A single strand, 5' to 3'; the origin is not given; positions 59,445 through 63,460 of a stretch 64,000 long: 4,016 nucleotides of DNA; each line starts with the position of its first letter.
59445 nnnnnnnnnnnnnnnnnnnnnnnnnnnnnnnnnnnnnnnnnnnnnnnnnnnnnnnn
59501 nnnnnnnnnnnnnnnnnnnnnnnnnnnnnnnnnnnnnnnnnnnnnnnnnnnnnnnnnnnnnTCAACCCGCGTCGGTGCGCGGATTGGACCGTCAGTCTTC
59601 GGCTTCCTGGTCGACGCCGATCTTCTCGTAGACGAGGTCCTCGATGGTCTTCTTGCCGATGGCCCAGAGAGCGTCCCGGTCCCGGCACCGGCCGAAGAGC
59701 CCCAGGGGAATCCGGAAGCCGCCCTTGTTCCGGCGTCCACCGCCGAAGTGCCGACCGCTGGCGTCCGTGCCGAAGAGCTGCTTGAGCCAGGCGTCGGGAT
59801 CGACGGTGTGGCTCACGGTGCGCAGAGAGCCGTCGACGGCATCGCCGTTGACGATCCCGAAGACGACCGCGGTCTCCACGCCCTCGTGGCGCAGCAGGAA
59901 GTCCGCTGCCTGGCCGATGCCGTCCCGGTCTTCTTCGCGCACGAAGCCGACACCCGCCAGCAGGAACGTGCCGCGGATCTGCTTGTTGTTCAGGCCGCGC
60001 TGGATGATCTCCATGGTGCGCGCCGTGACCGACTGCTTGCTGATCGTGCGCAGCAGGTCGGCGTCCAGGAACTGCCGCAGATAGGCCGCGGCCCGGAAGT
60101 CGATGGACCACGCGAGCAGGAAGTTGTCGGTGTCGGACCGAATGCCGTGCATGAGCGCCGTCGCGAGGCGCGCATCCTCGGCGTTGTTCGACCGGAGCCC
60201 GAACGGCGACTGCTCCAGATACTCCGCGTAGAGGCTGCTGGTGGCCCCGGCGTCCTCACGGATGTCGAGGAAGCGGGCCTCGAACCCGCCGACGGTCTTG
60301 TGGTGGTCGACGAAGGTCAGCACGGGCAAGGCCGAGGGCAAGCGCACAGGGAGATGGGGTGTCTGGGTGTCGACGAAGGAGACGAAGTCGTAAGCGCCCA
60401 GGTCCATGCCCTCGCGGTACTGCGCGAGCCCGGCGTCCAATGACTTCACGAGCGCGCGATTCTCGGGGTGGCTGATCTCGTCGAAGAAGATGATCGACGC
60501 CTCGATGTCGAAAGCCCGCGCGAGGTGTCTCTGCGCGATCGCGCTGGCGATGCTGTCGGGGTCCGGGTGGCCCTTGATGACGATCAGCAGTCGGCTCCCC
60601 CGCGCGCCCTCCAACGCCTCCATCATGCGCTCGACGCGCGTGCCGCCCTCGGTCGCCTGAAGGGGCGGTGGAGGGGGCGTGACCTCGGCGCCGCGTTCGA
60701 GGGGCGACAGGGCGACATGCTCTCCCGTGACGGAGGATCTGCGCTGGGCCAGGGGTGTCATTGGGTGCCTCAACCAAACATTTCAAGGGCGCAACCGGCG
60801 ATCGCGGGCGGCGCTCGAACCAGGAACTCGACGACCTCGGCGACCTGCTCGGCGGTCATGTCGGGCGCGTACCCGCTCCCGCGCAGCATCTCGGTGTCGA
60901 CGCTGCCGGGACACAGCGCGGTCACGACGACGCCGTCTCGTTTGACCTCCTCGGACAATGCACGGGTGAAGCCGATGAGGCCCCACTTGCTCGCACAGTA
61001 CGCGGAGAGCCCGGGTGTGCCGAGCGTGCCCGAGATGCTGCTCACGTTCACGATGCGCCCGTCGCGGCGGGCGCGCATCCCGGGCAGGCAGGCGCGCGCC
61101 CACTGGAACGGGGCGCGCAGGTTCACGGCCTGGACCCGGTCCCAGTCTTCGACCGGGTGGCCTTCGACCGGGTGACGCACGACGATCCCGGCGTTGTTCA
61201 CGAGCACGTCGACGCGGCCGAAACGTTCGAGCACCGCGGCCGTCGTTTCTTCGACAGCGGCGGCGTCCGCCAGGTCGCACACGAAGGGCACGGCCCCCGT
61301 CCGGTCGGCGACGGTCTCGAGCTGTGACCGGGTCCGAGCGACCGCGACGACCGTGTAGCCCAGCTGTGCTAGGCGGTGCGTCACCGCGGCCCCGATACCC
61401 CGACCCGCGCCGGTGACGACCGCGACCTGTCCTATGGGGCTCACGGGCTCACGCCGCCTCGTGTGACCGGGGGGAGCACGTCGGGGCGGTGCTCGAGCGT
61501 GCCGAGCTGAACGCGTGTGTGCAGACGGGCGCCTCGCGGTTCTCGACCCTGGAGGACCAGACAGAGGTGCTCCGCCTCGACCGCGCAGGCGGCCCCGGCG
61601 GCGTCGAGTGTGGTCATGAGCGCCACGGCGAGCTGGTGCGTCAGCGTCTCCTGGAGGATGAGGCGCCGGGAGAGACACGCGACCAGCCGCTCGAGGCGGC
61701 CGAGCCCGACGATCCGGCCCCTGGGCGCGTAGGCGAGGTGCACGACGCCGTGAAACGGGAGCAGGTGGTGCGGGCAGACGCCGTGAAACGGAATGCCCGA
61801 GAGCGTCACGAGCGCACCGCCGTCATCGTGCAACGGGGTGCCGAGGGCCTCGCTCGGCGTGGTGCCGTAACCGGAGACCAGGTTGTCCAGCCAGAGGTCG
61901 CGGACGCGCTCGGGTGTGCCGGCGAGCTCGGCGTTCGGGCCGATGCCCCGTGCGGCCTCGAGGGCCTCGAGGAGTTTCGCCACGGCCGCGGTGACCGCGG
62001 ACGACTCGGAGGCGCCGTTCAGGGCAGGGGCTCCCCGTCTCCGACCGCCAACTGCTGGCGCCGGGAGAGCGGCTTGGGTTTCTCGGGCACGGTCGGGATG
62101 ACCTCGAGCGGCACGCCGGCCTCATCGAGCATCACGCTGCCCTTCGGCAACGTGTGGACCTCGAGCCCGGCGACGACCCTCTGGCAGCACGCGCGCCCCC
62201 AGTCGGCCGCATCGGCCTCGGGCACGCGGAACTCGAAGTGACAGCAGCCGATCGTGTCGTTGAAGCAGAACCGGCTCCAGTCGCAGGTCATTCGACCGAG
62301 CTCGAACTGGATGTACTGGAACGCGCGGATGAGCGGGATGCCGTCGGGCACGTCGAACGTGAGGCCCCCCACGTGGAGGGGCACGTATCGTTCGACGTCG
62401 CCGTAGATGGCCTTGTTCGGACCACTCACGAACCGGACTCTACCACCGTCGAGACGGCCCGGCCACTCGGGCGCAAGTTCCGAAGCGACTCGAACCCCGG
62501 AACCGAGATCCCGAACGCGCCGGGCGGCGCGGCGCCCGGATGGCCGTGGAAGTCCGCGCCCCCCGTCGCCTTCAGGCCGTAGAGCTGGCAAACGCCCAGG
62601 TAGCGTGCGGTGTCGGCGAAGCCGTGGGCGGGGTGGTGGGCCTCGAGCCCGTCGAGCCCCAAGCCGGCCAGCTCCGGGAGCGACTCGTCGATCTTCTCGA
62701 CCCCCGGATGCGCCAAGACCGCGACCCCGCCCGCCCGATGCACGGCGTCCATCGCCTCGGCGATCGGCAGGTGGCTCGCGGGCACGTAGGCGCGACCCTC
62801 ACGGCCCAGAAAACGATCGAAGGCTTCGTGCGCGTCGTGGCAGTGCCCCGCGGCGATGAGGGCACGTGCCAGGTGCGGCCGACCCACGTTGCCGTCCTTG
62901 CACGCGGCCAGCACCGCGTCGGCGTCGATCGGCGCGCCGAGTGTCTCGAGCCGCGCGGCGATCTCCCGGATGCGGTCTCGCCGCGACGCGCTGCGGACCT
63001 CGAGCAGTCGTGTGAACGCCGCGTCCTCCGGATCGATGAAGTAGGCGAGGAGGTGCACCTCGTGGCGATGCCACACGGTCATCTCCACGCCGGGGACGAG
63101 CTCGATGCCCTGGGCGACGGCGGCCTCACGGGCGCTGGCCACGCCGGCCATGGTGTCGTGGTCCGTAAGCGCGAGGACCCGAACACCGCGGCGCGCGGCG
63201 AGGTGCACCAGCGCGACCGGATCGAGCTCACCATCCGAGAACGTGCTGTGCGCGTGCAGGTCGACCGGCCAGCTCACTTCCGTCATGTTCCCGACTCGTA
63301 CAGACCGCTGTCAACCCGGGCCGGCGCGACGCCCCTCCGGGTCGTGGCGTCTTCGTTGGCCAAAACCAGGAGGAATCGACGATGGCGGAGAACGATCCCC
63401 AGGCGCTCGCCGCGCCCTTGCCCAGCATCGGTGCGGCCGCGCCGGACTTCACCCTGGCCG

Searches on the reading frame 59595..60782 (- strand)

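Call 79: search_protein_families(library=pfam, proteins=[window:59595-60782:-], max_evalue=0.0001)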
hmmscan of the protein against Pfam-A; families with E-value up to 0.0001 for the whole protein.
window:59595-60782:- (396 aa): 1 family
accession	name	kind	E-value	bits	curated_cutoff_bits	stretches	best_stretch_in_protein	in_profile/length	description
PF01368.27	DHH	-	1.1e-07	32.6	28.1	1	67-214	2-125/125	DHH family, N-terminal domain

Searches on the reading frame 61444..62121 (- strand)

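Call 79: search_protein_families(library=pfam, proteins=[window:61444-62121:-], max_evalue=0.0001)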
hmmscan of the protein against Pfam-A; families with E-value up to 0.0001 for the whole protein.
window:61444-62121:- (226 aa): 1 family
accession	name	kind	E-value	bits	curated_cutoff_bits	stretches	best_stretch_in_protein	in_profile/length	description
PF01227.27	GTP_cyclohydroI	-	2.5e-42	144.8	27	1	45-214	3-169/179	GTP cyclohydrolase I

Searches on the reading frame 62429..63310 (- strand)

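Call 79: search_protein_families(library=pfam, proteins=[window:62429-63310:-], max_evalue=0.0001)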
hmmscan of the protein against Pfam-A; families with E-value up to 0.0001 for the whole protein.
window:62429-63310:- (294 aa): 1 family
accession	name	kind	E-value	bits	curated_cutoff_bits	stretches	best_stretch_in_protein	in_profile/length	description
PF02811.25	PHP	-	1.8e-12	48.4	26.4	1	17-145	1-132/164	PHP domain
